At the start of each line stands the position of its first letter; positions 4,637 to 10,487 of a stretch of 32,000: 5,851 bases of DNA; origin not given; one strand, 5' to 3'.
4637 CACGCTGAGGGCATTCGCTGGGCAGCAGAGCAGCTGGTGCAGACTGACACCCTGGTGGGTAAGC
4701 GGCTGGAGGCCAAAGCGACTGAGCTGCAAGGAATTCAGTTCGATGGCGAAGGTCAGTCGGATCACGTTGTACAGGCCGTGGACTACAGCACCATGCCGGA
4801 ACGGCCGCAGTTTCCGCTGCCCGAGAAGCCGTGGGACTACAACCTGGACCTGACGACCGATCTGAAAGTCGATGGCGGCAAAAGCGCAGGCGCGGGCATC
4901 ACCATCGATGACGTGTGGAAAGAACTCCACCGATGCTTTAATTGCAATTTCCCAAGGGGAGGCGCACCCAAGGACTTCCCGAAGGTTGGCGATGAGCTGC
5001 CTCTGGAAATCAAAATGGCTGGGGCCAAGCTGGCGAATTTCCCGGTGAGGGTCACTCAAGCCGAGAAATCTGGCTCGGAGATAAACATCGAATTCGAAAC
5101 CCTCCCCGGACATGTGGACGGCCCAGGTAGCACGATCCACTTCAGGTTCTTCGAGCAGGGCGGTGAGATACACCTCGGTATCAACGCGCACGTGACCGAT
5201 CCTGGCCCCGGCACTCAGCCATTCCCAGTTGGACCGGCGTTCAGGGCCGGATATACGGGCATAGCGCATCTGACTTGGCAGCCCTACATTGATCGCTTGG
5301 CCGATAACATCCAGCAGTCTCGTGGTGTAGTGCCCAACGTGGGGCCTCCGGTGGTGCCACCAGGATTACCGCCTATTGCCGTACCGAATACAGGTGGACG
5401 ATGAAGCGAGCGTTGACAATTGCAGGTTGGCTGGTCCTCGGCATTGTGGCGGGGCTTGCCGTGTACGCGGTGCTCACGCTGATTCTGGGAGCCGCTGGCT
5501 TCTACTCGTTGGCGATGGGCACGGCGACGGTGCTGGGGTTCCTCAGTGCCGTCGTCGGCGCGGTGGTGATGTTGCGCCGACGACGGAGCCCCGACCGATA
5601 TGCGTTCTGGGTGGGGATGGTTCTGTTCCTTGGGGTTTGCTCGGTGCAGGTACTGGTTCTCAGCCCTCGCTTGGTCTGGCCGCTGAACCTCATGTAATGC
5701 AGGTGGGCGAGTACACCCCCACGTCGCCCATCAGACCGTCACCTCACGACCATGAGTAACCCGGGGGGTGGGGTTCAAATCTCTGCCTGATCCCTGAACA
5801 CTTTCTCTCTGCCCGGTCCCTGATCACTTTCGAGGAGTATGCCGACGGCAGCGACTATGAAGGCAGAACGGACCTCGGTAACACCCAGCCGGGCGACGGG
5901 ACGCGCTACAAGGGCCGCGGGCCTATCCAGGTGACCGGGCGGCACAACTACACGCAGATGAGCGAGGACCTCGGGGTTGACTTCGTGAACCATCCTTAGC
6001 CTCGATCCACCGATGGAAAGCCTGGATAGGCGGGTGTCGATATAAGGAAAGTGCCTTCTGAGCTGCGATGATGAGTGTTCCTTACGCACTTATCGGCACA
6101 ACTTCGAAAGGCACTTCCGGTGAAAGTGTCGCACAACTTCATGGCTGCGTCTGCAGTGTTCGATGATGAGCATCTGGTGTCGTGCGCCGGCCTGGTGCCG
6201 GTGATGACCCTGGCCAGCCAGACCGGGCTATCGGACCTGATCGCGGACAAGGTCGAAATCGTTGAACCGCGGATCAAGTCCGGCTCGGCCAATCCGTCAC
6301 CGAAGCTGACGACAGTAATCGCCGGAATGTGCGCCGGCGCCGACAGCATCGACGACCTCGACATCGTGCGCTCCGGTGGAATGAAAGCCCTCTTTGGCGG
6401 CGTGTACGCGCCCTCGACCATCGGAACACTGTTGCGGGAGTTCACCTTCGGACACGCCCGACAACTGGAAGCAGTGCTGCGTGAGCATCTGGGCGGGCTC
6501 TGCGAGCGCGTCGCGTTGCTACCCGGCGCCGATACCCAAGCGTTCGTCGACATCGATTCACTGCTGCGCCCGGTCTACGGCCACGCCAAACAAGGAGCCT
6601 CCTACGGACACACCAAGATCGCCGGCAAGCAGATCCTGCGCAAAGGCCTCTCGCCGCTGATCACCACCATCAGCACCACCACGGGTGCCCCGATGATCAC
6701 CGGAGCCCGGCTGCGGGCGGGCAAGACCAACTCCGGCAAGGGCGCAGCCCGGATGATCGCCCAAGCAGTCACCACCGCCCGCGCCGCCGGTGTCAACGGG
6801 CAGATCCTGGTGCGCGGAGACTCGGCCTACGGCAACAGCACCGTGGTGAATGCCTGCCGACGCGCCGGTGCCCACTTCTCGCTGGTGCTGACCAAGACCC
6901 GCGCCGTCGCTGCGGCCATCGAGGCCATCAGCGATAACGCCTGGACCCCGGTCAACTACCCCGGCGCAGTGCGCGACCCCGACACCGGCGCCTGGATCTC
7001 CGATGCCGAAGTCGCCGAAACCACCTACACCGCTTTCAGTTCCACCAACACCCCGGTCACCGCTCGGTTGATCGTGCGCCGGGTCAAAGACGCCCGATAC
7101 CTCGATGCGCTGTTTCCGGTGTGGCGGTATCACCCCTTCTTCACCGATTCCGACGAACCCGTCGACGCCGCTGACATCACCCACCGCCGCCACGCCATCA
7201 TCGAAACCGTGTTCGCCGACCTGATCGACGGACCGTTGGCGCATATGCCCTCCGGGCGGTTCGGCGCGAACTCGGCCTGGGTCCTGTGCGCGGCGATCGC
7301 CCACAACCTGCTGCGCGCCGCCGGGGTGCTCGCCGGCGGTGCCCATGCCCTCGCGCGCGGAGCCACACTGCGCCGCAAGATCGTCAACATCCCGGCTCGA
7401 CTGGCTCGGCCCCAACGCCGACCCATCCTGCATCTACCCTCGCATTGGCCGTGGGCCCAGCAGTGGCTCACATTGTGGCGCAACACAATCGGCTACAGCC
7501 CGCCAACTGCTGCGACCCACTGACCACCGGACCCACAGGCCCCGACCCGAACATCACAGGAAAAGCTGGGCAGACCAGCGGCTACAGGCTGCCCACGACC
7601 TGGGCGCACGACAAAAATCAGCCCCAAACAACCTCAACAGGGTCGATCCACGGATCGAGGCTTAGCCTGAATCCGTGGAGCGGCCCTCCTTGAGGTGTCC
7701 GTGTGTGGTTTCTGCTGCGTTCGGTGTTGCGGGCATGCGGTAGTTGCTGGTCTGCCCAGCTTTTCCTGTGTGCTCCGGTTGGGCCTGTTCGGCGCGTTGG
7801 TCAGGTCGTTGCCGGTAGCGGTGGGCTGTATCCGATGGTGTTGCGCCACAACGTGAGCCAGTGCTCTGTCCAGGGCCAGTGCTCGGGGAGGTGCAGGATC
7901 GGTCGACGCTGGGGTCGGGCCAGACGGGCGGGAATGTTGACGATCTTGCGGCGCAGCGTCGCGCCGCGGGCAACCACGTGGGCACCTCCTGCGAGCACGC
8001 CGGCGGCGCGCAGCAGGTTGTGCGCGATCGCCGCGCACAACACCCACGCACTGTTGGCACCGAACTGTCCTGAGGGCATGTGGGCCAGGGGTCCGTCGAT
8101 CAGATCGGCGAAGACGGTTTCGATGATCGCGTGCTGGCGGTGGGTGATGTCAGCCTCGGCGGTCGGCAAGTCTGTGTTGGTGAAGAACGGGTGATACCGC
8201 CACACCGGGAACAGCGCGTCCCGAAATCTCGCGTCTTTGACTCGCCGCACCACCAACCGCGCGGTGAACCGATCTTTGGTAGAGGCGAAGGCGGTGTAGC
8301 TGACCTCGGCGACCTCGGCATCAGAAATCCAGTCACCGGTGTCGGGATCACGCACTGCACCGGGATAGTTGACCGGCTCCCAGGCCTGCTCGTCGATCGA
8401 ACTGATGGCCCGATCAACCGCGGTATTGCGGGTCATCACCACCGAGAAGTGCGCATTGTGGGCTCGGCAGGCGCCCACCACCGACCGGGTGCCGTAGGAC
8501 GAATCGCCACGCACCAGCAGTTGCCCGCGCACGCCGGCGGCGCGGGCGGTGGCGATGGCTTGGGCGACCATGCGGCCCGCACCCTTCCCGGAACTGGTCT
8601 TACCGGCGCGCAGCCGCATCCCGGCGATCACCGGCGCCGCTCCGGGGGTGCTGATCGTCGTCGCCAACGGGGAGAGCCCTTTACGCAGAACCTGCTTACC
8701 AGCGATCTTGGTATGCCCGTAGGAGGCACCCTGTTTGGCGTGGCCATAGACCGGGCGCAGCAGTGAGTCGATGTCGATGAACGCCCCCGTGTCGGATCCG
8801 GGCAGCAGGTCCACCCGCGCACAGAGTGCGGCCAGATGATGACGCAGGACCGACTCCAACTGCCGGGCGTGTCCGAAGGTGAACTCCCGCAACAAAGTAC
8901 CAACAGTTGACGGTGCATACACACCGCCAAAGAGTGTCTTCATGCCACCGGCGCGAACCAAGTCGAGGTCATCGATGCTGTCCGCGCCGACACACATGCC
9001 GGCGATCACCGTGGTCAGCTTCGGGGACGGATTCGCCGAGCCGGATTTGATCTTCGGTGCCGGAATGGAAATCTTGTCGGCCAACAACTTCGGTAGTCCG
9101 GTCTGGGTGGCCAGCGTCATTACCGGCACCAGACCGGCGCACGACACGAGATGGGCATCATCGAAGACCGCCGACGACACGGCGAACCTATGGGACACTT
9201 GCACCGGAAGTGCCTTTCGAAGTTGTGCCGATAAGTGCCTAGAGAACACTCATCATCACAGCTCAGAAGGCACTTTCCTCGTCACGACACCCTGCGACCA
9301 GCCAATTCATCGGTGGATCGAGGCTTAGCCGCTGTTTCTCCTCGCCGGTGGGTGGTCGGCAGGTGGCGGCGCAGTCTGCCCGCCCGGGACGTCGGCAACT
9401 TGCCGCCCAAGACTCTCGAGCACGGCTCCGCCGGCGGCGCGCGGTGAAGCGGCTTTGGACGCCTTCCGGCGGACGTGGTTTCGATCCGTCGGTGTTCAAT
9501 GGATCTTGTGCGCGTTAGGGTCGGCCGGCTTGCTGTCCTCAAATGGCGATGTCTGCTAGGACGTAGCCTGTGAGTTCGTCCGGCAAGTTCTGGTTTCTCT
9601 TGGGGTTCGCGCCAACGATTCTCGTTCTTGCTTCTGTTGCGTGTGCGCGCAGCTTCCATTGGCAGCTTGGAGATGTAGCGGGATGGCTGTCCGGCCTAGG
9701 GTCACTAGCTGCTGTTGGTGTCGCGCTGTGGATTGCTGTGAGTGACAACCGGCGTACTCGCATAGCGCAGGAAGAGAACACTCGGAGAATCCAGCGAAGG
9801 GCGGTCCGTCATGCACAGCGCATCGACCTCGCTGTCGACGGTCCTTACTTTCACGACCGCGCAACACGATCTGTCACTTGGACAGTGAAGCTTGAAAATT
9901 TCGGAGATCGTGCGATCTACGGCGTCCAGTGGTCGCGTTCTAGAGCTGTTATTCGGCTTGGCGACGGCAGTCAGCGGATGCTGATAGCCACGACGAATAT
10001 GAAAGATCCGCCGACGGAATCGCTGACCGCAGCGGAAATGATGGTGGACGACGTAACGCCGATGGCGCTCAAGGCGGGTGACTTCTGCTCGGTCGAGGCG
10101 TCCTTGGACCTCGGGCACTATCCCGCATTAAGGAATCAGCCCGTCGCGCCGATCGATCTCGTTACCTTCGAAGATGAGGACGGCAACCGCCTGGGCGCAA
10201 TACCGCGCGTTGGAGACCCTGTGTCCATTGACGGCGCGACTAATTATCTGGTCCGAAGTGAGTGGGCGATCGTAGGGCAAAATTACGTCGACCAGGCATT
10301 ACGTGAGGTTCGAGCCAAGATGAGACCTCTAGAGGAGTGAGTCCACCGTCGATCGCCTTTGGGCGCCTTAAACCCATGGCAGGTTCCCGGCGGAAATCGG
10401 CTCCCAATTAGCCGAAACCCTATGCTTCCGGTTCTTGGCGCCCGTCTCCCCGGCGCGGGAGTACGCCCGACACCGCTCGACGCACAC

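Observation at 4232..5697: Candidate T7SS-style polymorphic toxin with an unassigned effector domain, coupled to a small multi-pass membrane protein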

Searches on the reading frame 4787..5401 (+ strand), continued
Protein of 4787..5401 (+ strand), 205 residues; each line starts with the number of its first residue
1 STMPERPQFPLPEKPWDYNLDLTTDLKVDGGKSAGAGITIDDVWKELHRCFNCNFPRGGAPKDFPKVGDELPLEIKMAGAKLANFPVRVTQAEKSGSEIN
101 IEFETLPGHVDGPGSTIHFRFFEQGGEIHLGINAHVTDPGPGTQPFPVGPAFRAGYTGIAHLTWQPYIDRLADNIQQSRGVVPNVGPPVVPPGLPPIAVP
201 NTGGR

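Call 90: search_dna_similar(query=window:4787-5401:+, collection=plasmids, mode=protein, max_evalue=0.001, max_rows=15)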
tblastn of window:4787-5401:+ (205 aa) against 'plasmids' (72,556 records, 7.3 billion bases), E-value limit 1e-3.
Records with a match: 13; places in all: 13; records where one place covers at least 80% of the query: 1.
Best place of each record, by identity: 60-80% 1; <60% 12.
By first word of the organism name: Curtobacterium 10; Mycolicibacterium 1; Mycobacterium 1; Tsukamurella 1.
By predicted mobility (MOB-suite, as given by PLSDB): non-mobilizable 12; mobilizable 1.
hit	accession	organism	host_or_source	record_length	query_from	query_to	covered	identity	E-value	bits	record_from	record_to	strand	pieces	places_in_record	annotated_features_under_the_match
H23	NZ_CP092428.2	Mycolicibacterium rufum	-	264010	1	179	87%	53.6%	4e-59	206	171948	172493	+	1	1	PPE domain-containing protein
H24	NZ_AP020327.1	Mycobacterium avium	-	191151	3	125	60%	64.8%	2e-35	174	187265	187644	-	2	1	hypothetical protein | DUF4226 domain-containing protein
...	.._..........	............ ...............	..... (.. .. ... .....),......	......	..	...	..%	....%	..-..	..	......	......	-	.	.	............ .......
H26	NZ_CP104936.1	Curtobacterium flaccumfaciens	Euphorbia pulcherrima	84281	43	178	66%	28.2%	6e-7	56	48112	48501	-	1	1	hypothetical protein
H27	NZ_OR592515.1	Curtobacterium flaccumfaciens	-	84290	43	178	66%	28.2%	6e-7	56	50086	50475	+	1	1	hypothetical protein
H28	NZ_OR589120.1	Curtobacterium flaccumfaciens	-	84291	43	178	66%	28.2%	6e-7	56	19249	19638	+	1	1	hypothetical protein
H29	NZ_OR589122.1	Curtobacterium flaccumfaciens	-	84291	43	178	66%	28.2%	6e-7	56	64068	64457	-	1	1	hypothetical protein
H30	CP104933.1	Curtobacterium flaccumfaciens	Euphorbia pulcherrima cv. Atla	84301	43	178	66%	28.2%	6e-7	56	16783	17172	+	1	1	hypothetical protein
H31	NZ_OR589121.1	Curtobacterium flaccumfaciens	-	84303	43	178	66%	28.2%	6e-7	56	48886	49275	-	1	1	hypothetical protein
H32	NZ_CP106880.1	Curtobacterium flaccumfaciens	Euphorbia pulcherrima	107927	43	178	66%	28.2%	6e-7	56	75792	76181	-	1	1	hypothetical protein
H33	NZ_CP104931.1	Curtobacterium flaccumfaciens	Euphorbia pulcherrima cv. Scandic Red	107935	43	178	66%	28.2%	6e-7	56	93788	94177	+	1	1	hypothetical protein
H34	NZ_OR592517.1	Curtobacterium flaccumfaciens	-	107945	43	178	66%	28.2%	6e-7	56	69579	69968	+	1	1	hypothetical protein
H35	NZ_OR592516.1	Curtobacterium flaccumfaciens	-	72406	43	178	66%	28.2%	6e-7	56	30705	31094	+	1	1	hypothetical protein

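Call 91: get_annotated_region(hit=H23, flank=3000)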
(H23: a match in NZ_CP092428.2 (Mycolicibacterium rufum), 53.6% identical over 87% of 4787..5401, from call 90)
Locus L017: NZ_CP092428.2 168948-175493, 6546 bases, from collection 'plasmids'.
description: Mycolicibacterium rufum strain JCM 16372 plasmid unnamed, complete sequence
organism: Mycolicibacterium rufum (NCBI taxid 318424)
taxonomy: Bacteria; Actinomycetota; Actinomycetes; Mycobacteriales; Mycobacteriaceae; Mycolicibacterium; Mycolicibacterium rufum
host: -; source: -; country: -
typing (MOB-suite, as given by PLSDB): mobilizable; relaxase MOBF
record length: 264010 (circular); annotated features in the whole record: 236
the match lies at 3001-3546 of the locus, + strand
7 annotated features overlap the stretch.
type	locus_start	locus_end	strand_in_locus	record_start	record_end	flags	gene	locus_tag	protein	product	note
CDS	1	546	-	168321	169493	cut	-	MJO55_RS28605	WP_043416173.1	hypothetical protein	-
CDS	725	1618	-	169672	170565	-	-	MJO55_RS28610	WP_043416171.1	hypothetical protein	-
CDS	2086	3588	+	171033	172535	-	-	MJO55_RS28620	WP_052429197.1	PPE domain-containing protein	-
CDS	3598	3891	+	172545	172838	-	-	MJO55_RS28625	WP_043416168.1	hypothetical protein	-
CDS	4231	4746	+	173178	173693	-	-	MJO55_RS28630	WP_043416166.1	hypothetical protein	-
CDS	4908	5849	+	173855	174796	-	-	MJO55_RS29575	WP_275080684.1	C40 family peptidase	GO:0006508 - proteolysis [Evidence IEA]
CDS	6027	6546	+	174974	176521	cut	eccB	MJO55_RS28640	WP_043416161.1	type VII secretion protein EccB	GO:0009306 - protein secretion [Evidence IEA]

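Call 92: get_annotated_region(hit=H26, flank=2000)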
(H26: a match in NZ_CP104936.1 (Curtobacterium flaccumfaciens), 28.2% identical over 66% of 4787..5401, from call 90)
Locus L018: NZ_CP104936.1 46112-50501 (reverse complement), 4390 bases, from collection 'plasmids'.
description: Curtobacterium flaccumfaciens pv. poinsettiae strain LMG 3711 plasmid unnamed, complete sequence
organism: Curtobacterium flaccumfaciens (NCBI taxid 159612)
taxonomy: Bacteria; Actinomycetota; Actinomycetes; Micrococcales; Microbacteriaceae; Curtobacterium; Curtobacterium flaccumfaciens
host: -; source: Euphorbia pulcherrima; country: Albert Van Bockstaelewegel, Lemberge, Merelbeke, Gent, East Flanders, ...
typing (MOB-suite, as given by PLSDB): non-mobilizable
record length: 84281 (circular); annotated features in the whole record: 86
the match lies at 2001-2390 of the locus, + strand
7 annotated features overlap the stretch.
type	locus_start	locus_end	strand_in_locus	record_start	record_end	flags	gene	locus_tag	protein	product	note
CDS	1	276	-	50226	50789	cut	-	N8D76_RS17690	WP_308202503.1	Lsr2 family protein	-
CDS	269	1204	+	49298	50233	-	-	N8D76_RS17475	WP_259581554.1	PDDEXK nuclease domain-containing protein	-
CDS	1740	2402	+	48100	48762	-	-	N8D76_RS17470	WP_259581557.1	hypothetical protein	-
CDS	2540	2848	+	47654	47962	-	-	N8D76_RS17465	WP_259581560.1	Mur ligase family protein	GO:0009058 - biosynthetic process [Evidence IEA]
CDS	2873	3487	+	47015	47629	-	-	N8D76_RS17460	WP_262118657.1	Mur ligase family protein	GO:0009058 - biosynthetic process [Evidence IEA]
CDS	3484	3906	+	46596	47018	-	-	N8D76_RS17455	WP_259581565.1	cyanophycin synthetase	GO:0009058 - biosynthetic process [Evidence IEA]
CDS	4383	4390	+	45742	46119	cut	-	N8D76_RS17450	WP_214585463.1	hypothetical protein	-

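Call 94: search_protein_families(library=padloc, proteins=[window:4787-5401:+], max_evalue=0.1)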
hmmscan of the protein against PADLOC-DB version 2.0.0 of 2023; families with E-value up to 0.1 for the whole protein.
window:4787-5401:+ (205 aa): 0 families

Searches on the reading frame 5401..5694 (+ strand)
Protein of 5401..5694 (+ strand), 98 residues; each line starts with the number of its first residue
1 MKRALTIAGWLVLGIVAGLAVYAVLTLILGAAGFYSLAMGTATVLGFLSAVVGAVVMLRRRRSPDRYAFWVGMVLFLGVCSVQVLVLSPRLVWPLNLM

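Call 4: search_protein_families(library=pfam, proteins=[window:5401-5694:+], max_evalue=1)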
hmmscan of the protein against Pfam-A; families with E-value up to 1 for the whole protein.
window:5401-5694:+ (98 aa): 5 families
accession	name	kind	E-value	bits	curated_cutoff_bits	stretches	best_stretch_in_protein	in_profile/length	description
PF11139.14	SfLAP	-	0.017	15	35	1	37-92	2-57/213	Sap, sulfolipid-1-addressing protein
PF11302.14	DUF3104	-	0.021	14.9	27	1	47-77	2-32/69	Protein of unknown function (DUF3104)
PF22285.2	DUF6962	-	0.022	15.3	27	1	10-95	93-172/198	Family of unknown function (DUF6962)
PF02322.20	Cyt_bd_oxida_II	-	0.049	13.4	35.6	1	3-92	186-261/302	Cytochrome bd terminal oxidase subunit II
PF05745.16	CRPA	-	0.3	11.5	23.6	1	9-68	67-125/150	Chlamydia 15 kDa cysteine-rich outer membrane protein (CRPA)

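Call 5: search_protein_families(library=ncbifam, proteins=[window:5401-5694:+], max_evalue=1)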
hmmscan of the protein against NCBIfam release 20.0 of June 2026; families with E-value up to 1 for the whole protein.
window:5401-5694:+ (98 aa): 0 families

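Call 44: search_protein_families(library=phrogs, proteins=[window:5401-5694:+], max_evalue=0.01)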
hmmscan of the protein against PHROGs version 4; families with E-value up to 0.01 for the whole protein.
window:5401-5694:+ (98 aa): 1 family
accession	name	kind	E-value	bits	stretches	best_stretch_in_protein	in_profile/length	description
phrog_35845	-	unknown function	0.0066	17.3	0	69-89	6-26/39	-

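Call 63: find_homologous_proteins(query=window:5401-5694:+, max_evalue=0.01)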
Query window:5401-5694:+ (98 aa): 5 proteins with E <= 0.01 among 110 candidates.
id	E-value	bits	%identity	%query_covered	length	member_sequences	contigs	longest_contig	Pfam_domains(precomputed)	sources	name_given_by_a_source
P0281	3.1e-50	186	97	100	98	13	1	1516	-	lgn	-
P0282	1.1e-45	172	89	99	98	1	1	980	-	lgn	-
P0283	8.2e-42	159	85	100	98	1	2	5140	-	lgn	-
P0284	9.5e-41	156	80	99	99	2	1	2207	-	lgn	-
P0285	5.6e-30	121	67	99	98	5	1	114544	-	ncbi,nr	ncbi:ABC transporter ATP-binding protein [Mycolicibacterium porcinum]|nr:ABC transporter ATP-binding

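Call 94: search_protein_families(library=padloc, proteins=[window:5401-5694:+], max_evalue=0.1)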
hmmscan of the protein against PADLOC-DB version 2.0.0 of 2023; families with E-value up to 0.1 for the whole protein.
window:5401-5694:+ (98 aa): 0 families

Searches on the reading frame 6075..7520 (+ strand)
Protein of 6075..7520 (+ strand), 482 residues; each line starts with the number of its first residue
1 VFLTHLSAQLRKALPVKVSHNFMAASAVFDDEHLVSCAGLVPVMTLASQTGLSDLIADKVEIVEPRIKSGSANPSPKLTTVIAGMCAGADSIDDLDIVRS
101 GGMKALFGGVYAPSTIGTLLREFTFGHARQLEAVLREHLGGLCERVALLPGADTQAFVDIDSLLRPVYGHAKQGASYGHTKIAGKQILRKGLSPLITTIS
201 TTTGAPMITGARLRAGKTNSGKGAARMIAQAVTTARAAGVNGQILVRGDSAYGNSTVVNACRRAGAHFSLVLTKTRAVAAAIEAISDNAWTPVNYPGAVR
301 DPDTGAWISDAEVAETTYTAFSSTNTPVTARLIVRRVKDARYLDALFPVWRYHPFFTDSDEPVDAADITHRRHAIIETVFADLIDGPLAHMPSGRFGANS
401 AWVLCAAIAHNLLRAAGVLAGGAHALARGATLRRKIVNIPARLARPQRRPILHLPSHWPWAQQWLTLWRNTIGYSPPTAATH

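Call 4: search_protein_families(library=pfam, proteins=[window:6075-7520:+], max_evalue=1)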
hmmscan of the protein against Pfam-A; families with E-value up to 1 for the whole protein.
window:6075-7520:+ (482 aa): 2 families
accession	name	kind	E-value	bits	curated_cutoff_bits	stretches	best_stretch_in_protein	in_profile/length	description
PF13701.12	DDE_Tnp_1_4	-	3.3e-32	111.7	34.7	1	27-464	11-423/435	Transposase DDE domain group 1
PF01609.27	DDE_Tnp_1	-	1.9e-05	25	23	1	157-412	6-200/200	Transposase DDE domain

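Call 5: search_protein_families(library=ncbifam, proteins=[window:6075-7520:+], max_evalue=1)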
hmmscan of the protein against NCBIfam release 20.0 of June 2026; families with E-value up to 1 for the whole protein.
window:6075-7520:+ (482 aa): 4 families
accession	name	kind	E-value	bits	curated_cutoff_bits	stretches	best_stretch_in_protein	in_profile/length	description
NF033539.1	transpos_IS1380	equivalog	2.5e-99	332.7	180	1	27-458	2-419/419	IS1380 family transposase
NF033540.2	transpos_IS701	equivalog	0.0075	15.6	150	1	225-315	165-272/363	IS701 family transposase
NF049999.1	transpos_IS701_3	equivalog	0.11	11.4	170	1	211-267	149-204/412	IS701 family transposase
NF033551.1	transpos_IS1182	equivalog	0.21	10.5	270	0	370-416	439-486/488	IS1182 family transposase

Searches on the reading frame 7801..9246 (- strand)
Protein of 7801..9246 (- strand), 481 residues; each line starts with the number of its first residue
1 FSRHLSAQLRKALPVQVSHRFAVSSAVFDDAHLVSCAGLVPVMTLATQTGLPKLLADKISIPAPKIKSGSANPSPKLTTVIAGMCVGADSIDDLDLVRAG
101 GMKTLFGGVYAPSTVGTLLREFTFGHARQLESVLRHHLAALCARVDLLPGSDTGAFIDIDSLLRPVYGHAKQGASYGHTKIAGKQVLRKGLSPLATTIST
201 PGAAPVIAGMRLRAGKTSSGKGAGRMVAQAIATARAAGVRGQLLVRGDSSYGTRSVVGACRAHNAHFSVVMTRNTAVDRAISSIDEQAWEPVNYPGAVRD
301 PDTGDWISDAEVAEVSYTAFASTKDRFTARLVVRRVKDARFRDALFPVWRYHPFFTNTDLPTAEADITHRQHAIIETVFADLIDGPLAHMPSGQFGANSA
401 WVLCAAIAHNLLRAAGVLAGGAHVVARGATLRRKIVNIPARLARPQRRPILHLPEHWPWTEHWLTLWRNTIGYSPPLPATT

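Call 45: search_protein_families(library=pfam, proteins=[window:7801-9246:-], max_evalue=0.001)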
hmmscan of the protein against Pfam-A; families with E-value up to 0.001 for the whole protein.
window:7801-9246:- (481 aa): 2 families
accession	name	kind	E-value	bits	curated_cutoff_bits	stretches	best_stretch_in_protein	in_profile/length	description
PF13701.12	DDE_Tnp_1_4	-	2.4e-27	95.7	34.7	1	26-463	11-423/435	Transposase DDE domain group 1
PF01609.27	DDE_Tnp_1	-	5.4e-06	26.7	23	1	205-411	47-200/200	Transposase DDE domain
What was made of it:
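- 7700..9328 (-): Context: second, divergent IS1380-family element (transposase 7801..9249), inverted relative to the first. Pfam DDE_Tnp_1_4 E 2.4e-27 (call 45).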

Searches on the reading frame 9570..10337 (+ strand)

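Call 44: search_protein_families(library=phrogs, proteins=[window:9570-10337:+], max_evalue=0.01)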
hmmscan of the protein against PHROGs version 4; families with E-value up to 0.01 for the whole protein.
window:9570-10337:+ (256 aa): 1 family
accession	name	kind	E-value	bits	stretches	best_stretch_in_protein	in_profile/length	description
phrog_33632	-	unknown function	4.1e-05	24.3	1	11-63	22-74/208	-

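Call 45: search_protein_families(library=pfam, proteins=[window:9570-10337:+], max_evalue=0.001)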
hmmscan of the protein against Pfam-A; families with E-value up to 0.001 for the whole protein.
window:9570-10337:+ (256 aa): 0 families
